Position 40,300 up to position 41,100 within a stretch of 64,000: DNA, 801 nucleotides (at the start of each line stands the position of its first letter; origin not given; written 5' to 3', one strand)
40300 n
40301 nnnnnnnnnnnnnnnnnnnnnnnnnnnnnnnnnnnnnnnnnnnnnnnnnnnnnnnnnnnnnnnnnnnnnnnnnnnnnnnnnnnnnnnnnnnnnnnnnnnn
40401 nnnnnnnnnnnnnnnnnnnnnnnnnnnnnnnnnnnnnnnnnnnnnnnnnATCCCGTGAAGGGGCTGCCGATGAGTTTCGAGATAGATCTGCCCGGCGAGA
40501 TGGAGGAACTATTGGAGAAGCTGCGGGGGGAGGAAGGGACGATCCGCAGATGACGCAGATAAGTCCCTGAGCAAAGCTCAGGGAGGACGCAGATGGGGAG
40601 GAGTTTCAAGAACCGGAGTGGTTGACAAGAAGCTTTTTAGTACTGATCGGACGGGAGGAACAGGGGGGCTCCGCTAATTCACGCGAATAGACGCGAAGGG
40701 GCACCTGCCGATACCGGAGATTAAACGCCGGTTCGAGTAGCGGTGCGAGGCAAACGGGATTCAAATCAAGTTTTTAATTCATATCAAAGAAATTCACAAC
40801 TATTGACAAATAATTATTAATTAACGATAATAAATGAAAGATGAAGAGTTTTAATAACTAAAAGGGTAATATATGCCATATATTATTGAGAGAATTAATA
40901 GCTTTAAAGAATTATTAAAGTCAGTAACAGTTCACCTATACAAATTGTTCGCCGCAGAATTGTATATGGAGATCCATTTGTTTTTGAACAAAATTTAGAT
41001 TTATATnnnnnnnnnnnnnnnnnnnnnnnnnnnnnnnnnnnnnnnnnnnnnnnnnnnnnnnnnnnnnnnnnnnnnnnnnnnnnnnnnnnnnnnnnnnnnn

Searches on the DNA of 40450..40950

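Call 99: search_rna_families(source=window, start=40450, end=40950, threshold=evalue, max_evalue=1)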
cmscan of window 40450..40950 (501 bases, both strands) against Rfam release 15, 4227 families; matches with E-value up to 1: 1.
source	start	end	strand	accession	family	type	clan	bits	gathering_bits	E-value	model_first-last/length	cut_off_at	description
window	40479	40563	+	RF01905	HOTAIR_2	Gene; lncRNA;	-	15.6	60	0.28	1-69/69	no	HOTAIR conserved region 2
